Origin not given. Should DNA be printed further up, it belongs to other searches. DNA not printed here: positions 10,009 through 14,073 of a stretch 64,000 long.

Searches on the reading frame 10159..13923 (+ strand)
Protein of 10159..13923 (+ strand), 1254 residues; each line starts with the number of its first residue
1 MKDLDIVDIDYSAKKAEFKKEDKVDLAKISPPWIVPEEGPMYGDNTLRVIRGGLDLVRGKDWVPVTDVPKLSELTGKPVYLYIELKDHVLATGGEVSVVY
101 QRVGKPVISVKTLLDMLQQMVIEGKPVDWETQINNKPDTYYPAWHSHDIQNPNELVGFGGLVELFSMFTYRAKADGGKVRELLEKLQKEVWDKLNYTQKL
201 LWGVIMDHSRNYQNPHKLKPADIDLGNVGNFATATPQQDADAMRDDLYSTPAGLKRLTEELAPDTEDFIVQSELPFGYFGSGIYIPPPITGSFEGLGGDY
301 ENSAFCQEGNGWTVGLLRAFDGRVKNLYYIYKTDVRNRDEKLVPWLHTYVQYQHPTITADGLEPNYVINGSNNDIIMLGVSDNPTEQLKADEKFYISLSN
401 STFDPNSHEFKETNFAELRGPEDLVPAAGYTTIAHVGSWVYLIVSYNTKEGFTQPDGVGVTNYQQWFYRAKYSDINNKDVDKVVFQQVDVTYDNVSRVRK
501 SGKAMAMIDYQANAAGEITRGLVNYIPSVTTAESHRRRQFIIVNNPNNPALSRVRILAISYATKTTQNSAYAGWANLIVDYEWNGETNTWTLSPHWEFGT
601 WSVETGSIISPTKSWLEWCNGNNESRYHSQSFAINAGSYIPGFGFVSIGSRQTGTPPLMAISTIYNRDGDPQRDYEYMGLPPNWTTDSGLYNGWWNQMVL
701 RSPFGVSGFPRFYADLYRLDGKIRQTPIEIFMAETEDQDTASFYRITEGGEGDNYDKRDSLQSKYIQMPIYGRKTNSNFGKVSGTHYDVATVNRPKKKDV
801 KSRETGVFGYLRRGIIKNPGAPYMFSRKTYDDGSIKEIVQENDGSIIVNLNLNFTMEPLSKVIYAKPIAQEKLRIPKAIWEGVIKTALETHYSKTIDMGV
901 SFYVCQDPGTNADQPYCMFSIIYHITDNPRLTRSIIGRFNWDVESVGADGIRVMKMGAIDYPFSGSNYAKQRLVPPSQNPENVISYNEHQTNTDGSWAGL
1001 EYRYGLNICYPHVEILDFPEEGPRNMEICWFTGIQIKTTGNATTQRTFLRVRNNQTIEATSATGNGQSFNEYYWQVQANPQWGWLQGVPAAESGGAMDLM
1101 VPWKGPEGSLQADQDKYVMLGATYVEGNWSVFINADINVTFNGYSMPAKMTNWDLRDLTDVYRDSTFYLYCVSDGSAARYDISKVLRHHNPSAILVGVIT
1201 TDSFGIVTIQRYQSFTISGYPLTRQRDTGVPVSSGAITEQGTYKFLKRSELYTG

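Call 53: search_protein_families(library=phrogs, proteins=[window:10159-13923:+], max_evalue=0.00001)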
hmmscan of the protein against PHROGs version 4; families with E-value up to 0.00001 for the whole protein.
window:10159-13923:+ (1254 aa): 6 families
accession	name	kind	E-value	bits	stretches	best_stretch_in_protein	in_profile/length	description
phrog_3573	-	unknown function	2e-137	460.8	1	97-1247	2-1000/1001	-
phrog_2163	-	head and packaging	5.4e-25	89.5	1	34-261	43-266/574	virion structural protein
phrog_26147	-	tail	3.7e-21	76.1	1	4-256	4-254/730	minor tail protein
phrog_7449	-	unknown function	2.1e-13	50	1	278-574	543-825/1714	-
phrog_13857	-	tail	4e-09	36.5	1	206-262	183-239/743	tail protein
phrog_11029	-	tail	8.9e-07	28.1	1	184-257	18-91/892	tail protein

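Call 87: search_protein_families(library=pfam, proteins=[window:10159-13923:+], max_evalue=0.001)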
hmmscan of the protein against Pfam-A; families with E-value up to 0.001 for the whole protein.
window:10159-13923:+ (1254 aa): 0 families
